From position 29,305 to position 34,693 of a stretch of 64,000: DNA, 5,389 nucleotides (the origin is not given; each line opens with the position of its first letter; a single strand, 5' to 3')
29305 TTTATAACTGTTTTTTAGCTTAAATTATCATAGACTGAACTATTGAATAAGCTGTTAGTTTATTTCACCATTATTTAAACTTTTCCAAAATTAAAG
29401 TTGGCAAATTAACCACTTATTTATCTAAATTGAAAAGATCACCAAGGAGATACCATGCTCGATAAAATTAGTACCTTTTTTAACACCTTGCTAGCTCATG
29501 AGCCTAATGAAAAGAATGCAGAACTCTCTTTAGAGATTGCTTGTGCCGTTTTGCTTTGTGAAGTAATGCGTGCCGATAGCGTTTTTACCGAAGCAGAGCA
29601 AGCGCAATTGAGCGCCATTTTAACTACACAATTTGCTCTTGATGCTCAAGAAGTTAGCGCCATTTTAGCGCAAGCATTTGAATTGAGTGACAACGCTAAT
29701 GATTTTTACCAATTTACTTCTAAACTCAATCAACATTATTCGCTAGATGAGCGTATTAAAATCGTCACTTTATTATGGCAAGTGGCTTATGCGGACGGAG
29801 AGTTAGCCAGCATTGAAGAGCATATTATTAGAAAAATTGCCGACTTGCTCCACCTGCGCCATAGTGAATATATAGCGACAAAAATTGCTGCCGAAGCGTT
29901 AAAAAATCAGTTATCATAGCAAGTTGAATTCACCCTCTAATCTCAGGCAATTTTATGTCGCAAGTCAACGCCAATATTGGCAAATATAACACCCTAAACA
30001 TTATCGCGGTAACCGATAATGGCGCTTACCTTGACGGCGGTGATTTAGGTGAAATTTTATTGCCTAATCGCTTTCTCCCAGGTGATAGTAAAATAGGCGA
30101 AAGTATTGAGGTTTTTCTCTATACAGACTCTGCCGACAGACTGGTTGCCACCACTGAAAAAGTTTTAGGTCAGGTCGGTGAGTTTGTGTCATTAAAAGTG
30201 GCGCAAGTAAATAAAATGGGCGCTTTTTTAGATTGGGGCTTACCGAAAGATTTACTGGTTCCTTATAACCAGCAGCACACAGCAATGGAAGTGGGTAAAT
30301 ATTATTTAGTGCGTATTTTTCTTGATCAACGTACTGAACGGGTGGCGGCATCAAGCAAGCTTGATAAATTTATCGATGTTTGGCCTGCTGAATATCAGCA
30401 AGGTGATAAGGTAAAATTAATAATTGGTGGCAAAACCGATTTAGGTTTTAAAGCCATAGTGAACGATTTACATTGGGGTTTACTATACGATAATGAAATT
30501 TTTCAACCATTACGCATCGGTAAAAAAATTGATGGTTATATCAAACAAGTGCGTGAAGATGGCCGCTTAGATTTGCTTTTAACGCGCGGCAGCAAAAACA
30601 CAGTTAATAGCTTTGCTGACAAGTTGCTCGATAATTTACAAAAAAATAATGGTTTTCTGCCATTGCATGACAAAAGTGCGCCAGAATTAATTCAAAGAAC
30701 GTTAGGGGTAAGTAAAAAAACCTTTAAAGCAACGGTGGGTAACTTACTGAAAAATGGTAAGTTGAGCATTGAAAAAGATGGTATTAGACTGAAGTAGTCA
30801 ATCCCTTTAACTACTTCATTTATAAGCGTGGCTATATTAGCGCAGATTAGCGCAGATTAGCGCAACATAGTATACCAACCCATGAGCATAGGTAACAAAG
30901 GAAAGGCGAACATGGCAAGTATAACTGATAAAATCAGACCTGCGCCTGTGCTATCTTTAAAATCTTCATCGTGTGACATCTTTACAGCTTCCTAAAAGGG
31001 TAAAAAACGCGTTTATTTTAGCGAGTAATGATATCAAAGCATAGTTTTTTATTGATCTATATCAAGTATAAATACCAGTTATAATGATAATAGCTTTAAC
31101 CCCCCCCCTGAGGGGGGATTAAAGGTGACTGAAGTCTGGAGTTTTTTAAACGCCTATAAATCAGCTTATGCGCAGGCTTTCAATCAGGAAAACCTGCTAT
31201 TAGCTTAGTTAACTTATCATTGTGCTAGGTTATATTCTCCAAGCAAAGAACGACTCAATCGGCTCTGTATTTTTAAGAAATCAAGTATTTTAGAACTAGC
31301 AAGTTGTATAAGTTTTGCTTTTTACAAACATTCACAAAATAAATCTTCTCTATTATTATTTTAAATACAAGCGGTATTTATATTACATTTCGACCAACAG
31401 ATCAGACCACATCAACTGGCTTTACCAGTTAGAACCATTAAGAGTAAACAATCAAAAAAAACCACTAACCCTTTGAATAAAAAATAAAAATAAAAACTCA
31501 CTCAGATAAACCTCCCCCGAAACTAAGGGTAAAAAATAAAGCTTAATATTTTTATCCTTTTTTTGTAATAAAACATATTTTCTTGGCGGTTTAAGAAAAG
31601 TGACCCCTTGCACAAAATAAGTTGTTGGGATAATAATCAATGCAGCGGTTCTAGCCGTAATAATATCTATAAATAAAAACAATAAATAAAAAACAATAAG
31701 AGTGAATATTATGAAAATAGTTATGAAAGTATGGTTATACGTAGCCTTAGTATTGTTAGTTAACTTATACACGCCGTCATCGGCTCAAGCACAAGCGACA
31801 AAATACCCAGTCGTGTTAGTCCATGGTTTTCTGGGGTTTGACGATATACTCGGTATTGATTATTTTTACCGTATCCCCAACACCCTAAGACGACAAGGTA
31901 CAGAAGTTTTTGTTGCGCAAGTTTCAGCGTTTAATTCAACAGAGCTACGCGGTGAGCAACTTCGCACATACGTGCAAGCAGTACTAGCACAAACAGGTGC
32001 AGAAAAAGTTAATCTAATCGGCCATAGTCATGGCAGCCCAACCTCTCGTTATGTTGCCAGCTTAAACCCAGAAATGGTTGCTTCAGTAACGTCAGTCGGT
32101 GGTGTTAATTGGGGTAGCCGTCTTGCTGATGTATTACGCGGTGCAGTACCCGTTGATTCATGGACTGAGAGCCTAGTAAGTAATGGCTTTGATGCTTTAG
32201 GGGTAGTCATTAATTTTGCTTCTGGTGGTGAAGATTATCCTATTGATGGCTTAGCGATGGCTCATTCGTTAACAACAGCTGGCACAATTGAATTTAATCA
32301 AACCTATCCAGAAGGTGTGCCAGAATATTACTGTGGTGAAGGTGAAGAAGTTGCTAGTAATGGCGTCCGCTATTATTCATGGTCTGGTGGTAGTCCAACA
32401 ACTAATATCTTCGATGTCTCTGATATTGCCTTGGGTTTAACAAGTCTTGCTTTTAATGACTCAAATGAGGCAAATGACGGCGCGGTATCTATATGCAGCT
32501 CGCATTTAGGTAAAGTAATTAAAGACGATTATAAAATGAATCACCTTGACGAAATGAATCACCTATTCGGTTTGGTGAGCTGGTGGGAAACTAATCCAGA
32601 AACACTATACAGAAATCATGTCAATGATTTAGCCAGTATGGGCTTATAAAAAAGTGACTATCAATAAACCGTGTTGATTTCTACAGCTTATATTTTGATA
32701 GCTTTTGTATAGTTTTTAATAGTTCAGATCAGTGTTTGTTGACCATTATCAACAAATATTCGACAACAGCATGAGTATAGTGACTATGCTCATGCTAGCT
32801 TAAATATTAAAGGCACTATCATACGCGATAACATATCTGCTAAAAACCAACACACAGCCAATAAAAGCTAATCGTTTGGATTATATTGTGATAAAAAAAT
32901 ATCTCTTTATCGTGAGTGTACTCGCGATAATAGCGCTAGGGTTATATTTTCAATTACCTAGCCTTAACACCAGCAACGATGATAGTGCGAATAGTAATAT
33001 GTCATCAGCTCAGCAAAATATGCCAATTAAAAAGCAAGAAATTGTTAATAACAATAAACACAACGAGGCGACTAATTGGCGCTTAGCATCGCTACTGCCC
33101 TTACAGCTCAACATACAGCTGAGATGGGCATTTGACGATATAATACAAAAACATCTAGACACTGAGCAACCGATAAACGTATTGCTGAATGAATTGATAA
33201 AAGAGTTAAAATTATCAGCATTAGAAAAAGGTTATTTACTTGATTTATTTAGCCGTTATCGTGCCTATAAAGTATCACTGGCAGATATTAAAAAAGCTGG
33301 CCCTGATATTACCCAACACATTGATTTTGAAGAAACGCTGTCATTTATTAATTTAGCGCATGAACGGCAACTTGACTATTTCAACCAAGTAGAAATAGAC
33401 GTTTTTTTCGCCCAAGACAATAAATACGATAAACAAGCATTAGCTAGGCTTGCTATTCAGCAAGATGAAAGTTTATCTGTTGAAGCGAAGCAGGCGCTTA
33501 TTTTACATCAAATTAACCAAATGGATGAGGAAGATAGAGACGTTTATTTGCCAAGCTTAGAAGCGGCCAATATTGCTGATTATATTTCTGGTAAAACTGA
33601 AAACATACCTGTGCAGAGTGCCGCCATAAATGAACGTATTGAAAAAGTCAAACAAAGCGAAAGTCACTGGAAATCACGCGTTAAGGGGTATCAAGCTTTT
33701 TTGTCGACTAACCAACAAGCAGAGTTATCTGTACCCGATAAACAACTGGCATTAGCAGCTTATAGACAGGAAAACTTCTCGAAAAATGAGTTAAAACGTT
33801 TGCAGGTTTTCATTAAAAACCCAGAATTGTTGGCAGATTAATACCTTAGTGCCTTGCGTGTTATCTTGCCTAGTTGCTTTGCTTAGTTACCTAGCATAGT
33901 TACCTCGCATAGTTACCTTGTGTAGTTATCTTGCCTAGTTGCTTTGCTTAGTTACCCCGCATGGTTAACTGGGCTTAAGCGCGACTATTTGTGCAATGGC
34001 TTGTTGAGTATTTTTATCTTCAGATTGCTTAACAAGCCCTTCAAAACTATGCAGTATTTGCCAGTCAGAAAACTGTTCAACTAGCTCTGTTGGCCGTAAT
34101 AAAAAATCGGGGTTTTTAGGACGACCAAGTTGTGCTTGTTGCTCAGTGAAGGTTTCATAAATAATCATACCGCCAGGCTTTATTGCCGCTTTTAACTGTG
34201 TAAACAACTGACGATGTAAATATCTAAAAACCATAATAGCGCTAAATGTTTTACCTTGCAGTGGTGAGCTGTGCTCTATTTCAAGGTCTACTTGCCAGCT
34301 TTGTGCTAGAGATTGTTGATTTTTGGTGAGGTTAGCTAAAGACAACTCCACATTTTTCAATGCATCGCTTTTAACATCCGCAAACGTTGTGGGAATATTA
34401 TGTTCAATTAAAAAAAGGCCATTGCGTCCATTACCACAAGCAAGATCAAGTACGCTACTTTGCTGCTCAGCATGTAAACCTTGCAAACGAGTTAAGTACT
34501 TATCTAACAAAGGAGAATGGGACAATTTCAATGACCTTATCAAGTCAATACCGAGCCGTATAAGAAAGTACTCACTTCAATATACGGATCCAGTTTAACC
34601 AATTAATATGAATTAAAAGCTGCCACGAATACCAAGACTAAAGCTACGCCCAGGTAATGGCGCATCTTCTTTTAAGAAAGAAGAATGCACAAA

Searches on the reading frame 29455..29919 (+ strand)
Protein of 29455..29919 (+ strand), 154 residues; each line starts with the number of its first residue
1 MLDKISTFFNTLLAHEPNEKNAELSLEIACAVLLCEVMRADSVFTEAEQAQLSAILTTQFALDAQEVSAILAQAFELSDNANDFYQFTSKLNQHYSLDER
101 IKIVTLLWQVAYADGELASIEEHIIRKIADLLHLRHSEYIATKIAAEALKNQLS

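Call 12: search_protein_families(library=pfam, proteins=[window:29455-29919:+], max_evalue=0.001)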
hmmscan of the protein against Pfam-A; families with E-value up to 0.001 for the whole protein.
window:29455-29919:+ (154 aa): 1 family
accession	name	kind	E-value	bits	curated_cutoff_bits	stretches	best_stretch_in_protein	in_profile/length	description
PF05099.18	TerB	-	1.1e-33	116.5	24.4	1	28-142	2-116/118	Tellurite resistance protein TerB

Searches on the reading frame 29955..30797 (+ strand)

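Call 12: search_protein_families(library=pfam, proteins=[window:29955-30797:+], max_evalue=0.001)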
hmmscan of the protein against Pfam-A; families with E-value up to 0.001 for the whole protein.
window:29955-30797:+ (280 aa): 3 families
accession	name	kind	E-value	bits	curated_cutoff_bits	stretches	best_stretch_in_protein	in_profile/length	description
PF13509.12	S1_2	-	6.3e-33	113.1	21.8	2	8-67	1-60/61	S1 domain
PF17783.7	CvfB_WH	-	8.1e-23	80.4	22.9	1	222-279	1-58/58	CvfB-like winged helix domain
PF00575.29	S1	-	0.00016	22.4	22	0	74-110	4-40/74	S1 RNA binding domain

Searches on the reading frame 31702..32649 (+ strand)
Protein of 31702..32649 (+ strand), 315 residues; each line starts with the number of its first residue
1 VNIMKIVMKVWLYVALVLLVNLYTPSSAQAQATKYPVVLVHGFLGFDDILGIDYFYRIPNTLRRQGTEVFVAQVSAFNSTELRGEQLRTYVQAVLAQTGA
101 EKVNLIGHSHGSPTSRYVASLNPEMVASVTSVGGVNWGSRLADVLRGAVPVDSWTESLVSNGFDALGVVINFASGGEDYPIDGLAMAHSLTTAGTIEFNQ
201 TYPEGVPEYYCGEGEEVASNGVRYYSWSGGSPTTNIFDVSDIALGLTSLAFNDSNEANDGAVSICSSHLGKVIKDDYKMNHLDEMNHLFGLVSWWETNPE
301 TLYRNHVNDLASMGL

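Call 12: search_protein_families(library=pfam, proteins=[window:31702-32649:+], max_evalue=0.001)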
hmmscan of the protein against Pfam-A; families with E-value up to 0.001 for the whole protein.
window:31702-32649:+ (315 aa): 3 families
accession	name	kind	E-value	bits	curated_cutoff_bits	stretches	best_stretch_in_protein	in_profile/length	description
PF00561.26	Abhydrolase_1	-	9.7e-18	65.2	25.8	1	35-156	1-124/245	alpha/beta hydrolase fold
PF01674.24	Lipase_2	-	1.9e-06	28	20.3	1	85-118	59-92/219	Lipase (class 2)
PF24708.1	Lip_C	-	3.4e-06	26.5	27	1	34-110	2-86/380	Lipase-like, C-terminal domain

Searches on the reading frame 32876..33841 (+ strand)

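Call 12: search_protein_families(library=pfam, proteins=[window:32876-33841:+], max_evalue=0.001)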
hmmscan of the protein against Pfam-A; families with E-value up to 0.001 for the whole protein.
window:32876-33841:+ (321 aa): 1 family
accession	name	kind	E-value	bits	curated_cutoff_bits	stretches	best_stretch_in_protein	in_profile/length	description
PF03280.19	Lipase_chap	-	2e-27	96.8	25.7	1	124-305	1-191/192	Proteobacterial lipase chaperone protein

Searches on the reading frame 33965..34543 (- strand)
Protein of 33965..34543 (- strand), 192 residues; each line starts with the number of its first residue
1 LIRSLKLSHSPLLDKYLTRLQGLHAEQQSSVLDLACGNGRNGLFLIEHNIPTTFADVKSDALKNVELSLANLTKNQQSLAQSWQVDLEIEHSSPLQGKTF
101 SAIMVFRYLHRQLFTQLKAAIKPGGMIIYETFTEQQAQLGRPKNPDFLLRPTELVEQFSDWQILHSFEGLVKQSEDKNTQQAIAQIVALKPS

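Call 12: search_protein_families(library=pfam, proteins=[window:33965-34543:-], max_evalue=0.001)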
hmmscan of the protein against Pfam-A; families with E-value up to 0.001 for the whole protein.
window:33965-34543:- (192 aa): 6 families
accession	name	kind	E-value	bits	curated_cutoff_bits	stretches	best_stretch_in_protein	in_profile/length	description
PF03848.20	TehB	-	4.5e-06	26.7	20.4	1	29-170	32-172/193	Tellurite resistance protein TehB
PF08242.18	Methyltransf_12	-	1e-05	26.6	30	1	32-127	1-98/98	Methyltransferase domain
PF13649.12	Methyltransf_25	-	3.9e-05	24.7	27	1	31-125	1-97/97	Methyltransferase domain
PF13489.12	Methyltransf_23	-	0.00018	21.7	27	1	15-153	11-124/164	Methyltransferase domain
PF13847.12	Methyltransf_31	-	0.00066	19.8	27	0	28-136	4-116/145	Methyltransferase domain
PF05175.20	MTS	-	0.00094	19.3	23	0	20-86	24-89/170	Methyltransferase small domain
